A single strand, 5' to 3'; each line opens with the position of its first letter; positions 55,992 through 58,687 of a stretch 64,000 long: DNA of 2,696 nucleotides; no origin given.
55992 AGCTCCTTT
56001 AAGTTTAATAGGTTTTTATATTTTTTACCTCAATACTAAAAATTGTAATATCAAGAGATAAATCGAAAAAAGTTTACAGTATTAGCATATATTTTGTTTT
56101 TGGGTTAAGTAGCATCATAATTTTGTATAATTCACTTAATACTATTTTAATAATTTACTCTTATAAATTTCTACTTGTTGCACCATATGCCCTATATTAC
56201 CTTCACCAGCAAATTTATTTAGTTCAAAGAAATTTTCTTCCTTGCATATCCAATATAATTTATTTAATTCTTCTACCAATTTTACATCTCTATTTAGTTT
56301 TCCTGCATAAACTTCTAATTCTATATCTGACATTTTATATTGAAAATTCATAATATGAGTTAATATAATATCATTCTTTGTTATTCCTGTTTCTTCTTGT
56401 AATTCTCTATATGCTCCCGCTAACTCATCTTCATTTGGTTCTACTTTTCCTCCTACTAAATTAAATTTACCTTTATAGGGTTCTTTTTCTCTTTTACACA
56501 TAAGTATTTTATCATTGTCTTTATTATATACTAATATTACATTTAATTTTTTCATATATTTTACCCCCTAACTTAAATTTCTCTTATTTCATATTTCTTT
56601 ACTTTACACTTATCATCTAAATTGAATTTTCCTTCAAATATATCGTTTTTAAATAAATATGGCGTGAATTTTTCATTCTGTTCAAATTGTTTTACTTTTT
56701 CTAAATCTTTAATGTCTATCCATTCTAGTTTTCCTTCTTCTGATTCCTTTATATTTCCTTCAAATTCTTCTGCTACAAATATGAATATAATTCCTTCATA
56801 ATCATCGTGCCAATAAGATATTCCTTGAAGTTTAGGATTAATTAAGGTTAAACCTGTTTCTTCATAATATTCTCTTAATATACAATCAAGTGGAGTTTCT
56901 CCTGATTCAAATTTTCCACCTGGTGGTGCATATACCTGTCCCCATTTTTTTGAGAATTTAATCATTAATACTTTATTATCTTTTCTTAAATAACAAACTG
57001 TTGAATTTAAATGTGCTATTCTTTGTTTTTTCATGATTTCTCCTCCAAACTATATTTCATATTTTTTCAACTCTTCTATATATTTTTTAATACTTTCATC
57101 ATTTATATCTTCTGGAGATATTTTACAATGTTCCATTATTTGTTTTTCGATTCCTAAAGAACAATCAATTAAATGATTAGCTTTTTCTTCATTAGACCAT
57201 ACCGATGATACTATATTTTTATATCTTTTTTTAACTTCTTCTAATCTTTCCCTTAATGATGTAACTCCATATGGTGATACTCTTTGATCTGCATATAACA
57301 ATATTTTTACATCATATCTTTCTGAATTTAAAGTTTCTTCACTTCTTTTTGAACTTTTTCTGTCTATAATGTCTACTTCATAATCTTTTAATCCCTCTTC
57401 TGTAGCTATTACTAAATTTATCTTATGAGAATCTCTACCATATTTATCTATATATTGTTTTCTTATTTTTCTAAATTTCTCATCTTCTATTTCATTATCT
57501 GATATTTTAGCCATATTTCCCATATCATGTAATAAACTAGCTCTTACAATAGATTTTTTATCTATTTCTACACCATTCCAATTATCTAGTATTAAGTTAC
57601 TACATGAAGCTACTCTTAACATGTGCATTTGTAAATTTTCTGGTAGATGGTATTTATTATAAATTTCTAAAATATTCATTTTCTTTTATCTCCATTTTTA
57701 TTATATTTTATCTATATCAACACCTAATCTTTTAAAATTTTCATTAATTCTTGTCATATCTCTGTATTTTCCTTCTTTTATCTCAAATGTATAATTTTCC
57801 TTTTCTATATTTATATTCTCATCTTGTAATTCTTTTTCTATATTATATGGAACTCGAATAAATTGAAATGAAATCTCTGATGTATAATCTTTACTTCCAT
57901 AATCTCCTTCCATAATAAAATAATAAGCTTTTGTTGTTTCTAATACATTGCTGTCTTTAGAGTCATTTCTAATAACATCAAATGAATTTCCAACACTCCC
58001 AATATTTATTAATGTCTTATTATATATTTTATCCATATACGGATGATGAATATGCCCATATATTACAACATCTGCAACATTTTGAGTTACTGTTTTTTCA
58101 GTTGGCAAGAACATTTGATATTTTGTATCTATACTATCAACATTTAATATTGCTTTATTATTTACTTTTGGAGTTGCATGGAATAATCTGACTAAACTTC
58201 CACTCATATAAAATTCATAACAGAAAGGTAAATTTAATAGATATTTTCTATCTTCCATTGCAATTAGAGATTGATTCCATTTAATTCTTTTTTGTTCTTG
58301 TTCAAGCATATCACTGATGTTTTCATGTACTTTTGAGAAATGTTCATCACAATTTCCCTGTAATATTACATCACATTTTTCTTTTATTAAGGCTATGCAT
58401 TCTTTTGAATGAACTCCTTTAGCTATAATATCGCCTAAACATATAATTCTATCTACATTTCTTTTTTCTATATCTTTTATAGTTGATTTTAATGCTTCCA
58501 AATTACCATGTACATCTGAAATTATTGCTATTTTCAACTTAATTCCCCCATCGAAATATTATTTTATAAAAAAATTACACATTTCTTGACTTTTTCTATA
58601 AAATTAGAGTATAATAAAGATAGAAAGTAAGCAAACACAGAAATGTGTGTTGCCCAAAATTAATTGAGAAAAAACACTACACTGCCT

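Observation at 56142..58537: Mobile-element cargo: tightly packed four-gene phosphohydrolase operon (metallophosphoesterase - HD - NUDIX - NUDIX)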

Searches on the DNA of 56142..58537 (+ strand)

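Call 12: search_dna_similar(query=window:56142-58537:+, collection=plasmids, mode=distant)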
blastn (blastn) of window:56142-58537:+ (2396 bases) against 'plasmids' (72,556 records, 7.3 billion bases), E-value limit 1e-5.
Records with a match: 2; places in all: 2; records where one place covers at least 80% of the query: 0.
Best place of each record, by identity: 60-80% 2.
By first word of the organism name: Brevibacillus 1; Alkaliphilus 1.
By predicted mobility (MOB-suite, as given by PLSDB): non-mobilizable 2.
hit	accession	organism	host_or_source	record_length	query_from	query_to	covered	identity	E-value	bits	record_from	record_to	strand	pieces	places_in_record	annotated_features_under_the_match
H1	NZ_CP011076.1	Brevibacillus laterosporus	Oryza sativa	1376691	26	389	15%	65.1%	9e-6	62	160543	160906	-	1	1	none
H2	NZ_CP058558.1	Alkaliphilus sp. B6464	-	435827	2282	2395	5%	73.9%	2e-7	66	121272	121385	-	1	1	metallophosphoesterase family protein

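Call 13: search_dna_similar(query=window:56142-58537:+, collection=phages, mode=distant)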
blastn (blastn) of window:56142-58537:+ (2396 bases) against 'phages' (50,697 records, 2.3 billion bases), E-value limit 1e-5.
No match.

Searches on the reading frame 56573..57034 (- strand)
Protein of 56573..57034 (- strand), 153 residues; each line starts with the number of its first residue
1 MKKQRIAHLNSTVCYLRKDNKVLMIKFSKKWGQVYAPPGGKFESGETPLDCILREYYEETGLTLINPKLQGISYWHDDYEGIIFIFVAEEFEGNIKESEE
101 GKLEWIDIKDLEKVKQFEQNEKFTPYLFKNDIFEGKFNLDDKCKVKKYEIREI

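Call 4: search_protein_families(library=pfam, proteins=[window:56573-57034:-], max_evalue=0.01)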
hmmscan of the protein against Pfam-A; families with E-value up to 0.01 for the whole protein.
window:56573-57034:- (153 aa): 2 families
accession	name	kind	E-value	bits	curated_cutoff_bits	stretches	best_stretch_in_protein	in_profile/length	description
PF00293.34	NUDIX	-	6.4e-16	59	21.1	1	12-125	6-132/134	NUDIX domain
PF14815.12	NUDIX_4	-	1.1e-05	25.6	35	1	12-115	1-102/113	NUDIX domain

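Call 5: search_protein_families(library=ncbifam, proteins=[window:56573-57034:-], max_evalue=0.01)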
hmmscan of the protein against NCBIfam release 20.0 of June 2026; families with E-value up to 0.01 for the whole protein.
window:56573-57034:- (153 aa): 15 families
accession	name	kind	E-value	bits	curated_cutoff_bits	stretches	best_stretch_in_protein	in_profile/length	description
TIGR00586.1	mutt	equivalog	6.9e-11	42.3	97.9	1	29-122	28-122/129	8-oxo-dGTP diphosphatase MutT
NF008044.0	PRK10776.1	equivalog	5.2e-10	39.3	148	1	31-121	29-120/130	8-oxo-dGTP diphosphatase MutT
NF006530.0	PRK08999.1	equivalog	1.7e-09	37.2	245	1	17-118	15-119/315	Nudix family hydrolase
TIGR02705.1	nudix_YtkD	equivalog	5.6e-06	26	154.4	1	35-63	47-75/156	RNA deprotection pyrophosphohydrolase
NF041652.1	Nud_hyd_Dein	equivalog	5.1e-05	23.5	200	1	11-69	16-79/152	Nudix hydrolase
NF003791.0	PRK05379.2-3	equivalog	6.3e-05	22.3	409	1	20-71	213-265/340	bifunctional nicotinamide-nucleotide adenylyltransferase/Nudix hydroxylase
NF001299.0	PRK00241.1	equivalog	0.00014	21.4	158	1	11-95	137-220/263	NAD(+) diphosphatase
NF052459.1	OxoGTPPhMutT1Mycb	equivalog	0.00028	20.1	475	1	36-123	32-121/292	8-oxo-(d)GTP phosphatase MutT1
NF007834.0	PRK10546.1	equivalog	0.00049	19.9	156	1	15-109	10-107/135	pyrimidine (deoxy)nucleoside triphosphate diphosphatase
NF006961.0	PRK09438.1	equivalog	0.0022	17.5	103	1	17-88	17-86/151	dihydroneopterin triphosphate diphosphatase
NF003788.0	PRK05379.1-5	equivalog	0.0022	17.4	354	1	21-71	225-276/351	bifunctional nicotinamide-nucleotide adenylyltransferase/Nudix hydroxylase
NF001934.0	PRK00714.1-1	equivalog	0.0063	15.9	241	1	20-66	20-64/176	RNA pyrophosphohydrolase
NF001937.0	PRK00714.1-4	equivalog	0.007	16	139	0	9-63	9-61/161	RNA pyrophosphohydrolase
NF001938.0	PRK00714.1-5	equivalog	0.0092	15.3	116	0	32-75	44-86/172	RNA pyrophosphohydrolase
NF001935.0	PRK00714.1-2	equivalog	0.0099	15.4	259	0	17-64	17-62/183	RNA pyrophosphohydrolase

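Call 6: search_protein_families(library=padloc, proteins=[window:56573-57034:-], max_evalue=0.01)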
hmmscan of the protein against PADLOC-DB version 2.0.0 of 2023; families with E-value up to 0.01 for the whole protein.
window:56573-57034:- (153 aa): 1 family
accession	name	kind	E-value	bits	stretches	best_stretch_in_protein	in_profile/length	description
PDLC04899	PDC-S07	-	6.1e-14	49.8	1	13-127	11-128/135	-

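Call 32: search_solved_structures(query=window:56573-57034:-, max_evalue=0.0001)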
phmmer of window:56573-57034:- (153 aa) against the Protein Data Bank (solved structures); distinct sequences matched with E-value up to 0.0001: 44.
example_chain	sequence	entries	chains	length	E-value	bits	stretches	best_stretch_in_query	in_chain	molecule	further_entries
2b06_A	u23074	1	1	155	9.7e-16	61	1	28-108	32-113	MutT/nudix family protein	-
3fk9_A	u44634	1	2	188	2e-15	60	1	12-111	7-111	Mutator MutT protein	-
3exq_A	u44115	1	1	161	4.2e-10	42.7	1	25-114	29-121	NUDIX family hydrolase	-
3hhj_A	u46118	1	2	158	6.8e-09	38.7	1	14-122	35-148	Mutator mutT protein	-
1jrk_A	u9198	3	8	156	2e-08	37.2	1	16-64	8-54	Nudix homolog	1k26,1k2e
3ees_A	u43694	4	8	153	6.2e-08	35.6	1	13-129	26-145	Probable pyrophosphohydrolase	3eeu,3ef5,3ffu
6ehh_A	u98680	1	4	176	1.4e-07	34.5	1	35-153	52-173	7,8-dihydro-8-oxoguanine triphosphatase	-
5mze_A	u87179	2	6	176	2.6e-07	33.6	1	35-153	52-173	7,8-dihydro-8-oxoguanine triphosphatase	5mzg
5otn_A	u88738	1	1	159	1.8e-06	30.9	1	36-144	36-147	Nudix (Nucleoside diphosphate linked moiety X)-type motif 1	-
3smd_A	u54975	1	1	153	1.8e-06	30.8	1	18-118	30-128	MutT/NUDIX family protein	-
3id9_A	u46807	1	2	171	2e-06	30.7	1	15-97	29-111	MutT/NUDIX family protein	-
4kyx_A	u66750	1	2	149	2.1e-06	30.6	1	17-77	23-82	ADP-ribose pyrophosphatase MutT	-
5hzx_A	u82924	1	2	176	2.4e-06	30.4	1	36-143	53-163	Nudix (Nucleoside diphosphate linked moiety X)-type motif 1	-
1mut_A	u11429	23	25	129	4.8e-06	29.5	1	35-111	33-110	NUCLEOSIDE TRIPHOSPHATE PYROPHOSPHOHYDROLASE | Mutator mutT protein | 7,8-dihydro-8-oxoguanine-triphosphatase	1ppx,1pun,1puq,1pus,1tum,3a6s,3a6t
5ws7_A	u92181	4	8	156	6.1e-06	29.1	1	35-153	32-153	7,8-dihydro-8-oxoguanine triphosphatase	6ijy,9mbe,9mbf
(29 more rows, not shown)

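Call 46: search_protein_families(library=phrogs, proteins=[window:56573-57034:-], max_evalue=0.001)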
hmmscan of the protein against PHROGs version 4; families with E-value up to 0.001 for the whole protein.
window:56573-57034:- (153 aa): 7 families
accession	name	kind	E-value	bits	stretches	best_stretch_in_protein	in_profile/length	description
phrog_1198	-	other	2.3e-18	67.8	1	3-128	31-164/253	MutT/NUDIX hydrolase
phrog_15528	-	head and packaging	3.7e-08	33.2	1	16-132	529-641/794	portal protein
phrog_10313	-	other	1.7e-07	32.2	1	11-115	14-126/159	nudix hydrolase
phrog_1185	-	other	4.8e-07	30.5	1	38-114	184-276/301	nudix hydrolase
phrog_25541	-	unknown function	6.1e-06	26.9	1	14-113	79-183/210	-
phrog_6216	-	unknown function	4.3e-05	23.4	1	16-112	9-99/545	-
phrog_19657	-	other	0.00025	22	1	34-64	60-90/176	nudix hydrolase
